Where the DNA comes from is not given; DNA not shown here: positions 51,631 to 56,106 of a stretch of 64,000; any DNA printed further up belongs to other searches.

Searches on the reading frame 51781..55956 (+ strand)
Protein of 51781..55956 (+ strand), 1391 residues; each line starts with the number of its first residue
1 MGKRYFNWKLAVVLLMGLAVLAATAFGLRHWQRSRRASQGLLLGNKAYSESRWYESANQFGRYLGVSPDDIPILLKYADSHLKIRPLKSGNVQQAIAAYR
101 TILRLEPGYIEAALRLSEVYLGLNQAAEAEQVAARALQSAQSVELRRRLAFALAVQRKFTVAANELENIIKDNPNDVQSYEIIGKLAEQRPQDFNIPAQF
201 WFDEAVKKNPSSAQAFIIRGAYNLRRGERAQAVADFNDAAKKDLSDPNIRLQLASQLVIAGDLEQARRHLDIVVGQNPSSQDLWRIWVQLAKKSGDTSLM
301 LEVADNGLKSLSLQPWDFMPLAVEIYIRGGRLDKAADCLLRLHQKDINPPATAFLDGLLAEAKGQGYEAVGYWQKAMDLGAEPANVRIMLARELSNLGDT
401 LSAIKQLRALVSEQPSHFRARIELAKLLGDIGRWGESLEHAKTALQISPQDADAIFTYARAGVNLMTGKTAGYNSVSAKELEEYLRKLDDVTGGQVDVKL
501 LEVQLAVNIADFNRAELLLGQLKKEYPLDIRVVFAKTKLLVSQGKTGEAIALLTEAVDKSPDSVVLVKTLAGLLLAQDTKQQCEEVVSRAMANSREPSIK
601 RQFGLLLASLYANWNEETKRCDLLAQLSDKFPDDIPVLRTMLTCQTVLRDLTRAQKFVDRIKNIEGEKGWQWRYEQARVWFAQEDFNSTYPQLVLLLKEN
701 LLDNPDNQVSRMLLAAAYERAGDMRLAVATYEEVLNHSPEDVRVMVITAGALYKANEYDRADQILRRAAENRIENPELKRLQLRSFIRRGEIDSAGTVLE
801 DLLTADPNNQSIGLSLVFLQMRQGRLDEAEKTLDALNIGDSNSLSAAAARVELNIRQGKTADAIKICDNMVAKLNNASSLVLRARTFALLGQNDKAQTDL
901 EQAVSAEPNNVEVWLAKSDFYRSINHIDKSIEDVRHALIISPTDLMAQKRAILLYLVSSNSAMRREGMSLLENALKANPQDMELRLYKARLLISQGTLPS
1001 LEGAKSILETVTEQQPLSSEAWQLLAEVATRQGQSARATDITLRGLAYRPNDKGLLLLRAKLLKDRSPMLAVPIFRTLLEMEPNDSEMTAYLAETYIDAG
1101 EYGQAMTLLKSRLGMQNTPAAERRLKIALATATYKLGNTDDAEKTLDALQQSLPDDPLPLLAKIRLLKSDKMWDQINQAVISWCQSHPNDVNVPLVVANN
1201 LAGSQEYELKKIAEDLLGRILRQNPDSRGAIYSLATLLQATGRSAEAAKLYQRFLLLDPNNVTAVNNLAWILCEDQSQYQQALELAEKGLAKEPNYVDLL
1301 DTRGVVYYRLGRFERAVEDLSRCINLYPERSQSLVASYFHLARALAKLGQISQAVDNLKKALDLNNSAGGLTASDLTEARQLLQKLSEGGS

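Call 3: search_protein_families(library=pfam, proteins=[window:51781-55956:+], max_evalue=0.1)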
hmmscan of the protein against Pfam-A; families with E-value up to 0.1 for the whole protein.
window:51781-55956:+ (1391 aa): 45 families (the best 25 are shown)
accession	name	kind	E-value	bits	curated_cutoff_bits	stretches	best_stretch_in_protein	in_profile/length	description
PF14559.12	TPR_19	-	2e-84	278.3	25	13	788-843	3-58/68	Tetratricopeptide repeat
PF13428.12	TPR_14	-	2.5e-61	198.1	23.5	6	880-917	4-41/44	Tetratricopeptide repeat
PF13432.12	TPR_16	-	5.1e-58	193.4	32.7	6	389-452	2-65/65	Tetratricopeptide repeat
PF07719.23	TPR_2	-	6.1e-46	151.2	27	3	1298-1329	2-33/34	Tetratricopeptide repeat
PF13431.12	TPR_17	-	5.5e-45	148.3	24.4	3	1250-1284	1-34/34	Tetratricopeptide repeat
PF12895.13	ANAPC3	-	4.1e-39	133.2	27.2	4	1275-1361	1-82/82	Anaphase-promoting complex, cyclosome, subunit 3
PF13181.12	TPR_8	-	1.4e-34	115.7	25.7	3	1337-1366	3-32/34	Tetratricopeptide repeat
PF23914.1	TPR_CcmH_CycH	-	1.2e-31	110.1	42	7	971-1040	73-142/158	Cytochrome c-type biogenesis protein H TPR domain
PF00515.34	TPR_1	-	7.2e-26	89.3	27.8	2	1303-1329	7-33/34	Tetratricopeptide repeat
PF13174.12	TPR_6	-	4.3e-24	83.9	26.3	1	1304-1329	7-32/33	Tetratricopeptide repeat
PF13371.12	TPR_9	-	2e-21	76.2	35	1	1276-1334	8-66/73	Tetratricopeptide repeat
PF24575.1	TPR_Slam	-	6.5e-21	75.2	35.2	3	1230-1279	49-98/104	Surface lipoprotein assembly modifier, N-terminal TPR repeats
PF13424.12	TPR_12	-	2.7e-20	72.8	30.1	2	1302-1364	8-74/77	Tetratricopeptide repeat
PF25064.1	ARM_TT21_5th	-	6e-20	72.1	27.8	1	787-837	12-62/117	TT21 fifth ARM repeats domain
PF13414.12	TPR_11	-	1.7e-17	63.3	26.8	1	1343-1367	2-26/42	TPR repeat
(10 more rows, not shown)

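Call 4: search_protein_families(library=ncbifam, proteins=[window:51781-55956:+], max_evalue=0.1)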
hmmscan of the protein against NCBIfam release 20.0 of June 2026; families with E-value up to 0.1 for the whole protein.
window:51781-55956:+ (1391 aa): 35 families (the best 25 are shown)
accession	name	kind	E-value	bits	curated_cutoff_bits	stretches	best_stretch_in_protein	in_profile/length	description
TIGR02917.1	PEP_TPR_lipo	equivalog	1.3e-91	307.8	312.2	4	1055-1363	604-899/899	XrtA/PEP-CTERM system TPR-repeat protein PrsT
NF040959.1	MamA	equivalog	1.8e-63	213.7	200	6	1213-1365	56-203/204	magnetosome protein MamA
TIGR02521.1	type_IV_pilW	equivalog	1.8e-42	145.5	154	5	1213-1363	50-197/234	type IV pilus biogenesis/stability protein PilW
NF052415.1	T3SS_chap_SctY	equivalog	1.6e-37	128.2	70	7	818-904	14-104/106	type III secretion apparatus assembly chaperone SctY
NF033920.0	C39_PA2778_fam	equivalog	2e-28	99.5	150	3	1207-1293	169-254/255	PA2778 family cysteine peptidase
TIGR02552.1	LcrH_SycD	equivalog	7.4e-28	97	104.8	5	1217-1331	7-120/136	SycD/LcrH family type III secretion system chaperone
TIGR03939.1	PGA_TPR_OMP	equivalog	4.2e-25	88.1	366.65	6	674-810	362-497/800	poly-beta-1,6 N-acetyl-D-glucosamine export porin PgaA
NF052400.1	M48_BAM_BepA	equivalog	3.8e-21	75.4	570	6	506-621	317-429/483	beta-barrel assembly-enhancing protease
NF008757.0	PRK11788.1-5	equivalog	2.9e-20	72.8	363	3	1236-1372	188-319/388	lipopolysaccharide assembly protein LapB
NF047558.1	TPR_END_plus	domain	5.5e-20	71.1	32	2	1338-1367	2-31/56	TPR end-of-group domain-containing protein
NF008520.0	PRK11447.1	equivalog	1.3e-17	62.9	858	4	88-175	615-703/1157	cellulose synthase complex outer membrane protein BcsC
NF033762.1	social_mot_Tgl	equivalog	6.1e-17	61.8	225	2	1217-1329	54-168/252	social motility TPR repeat lipoprotein Tgl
NF008755.0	PRK11788.1-3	equivalog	1.6e-15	57.4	430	2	1065-1348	49-329/388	lipopolysaccharide assembly protein LapB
NF033758.1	gliding_GltE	equivalog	3.2e-15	56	225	3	1219-1302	111-193/411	adventurous gliding motility TPR repeat lipoprotein GltE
NF040561.1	PrimPol_Msp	equivalog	1.7e-14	53.3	200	1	875-987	23-128/515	CRISPR-associated primase-polymerase type A1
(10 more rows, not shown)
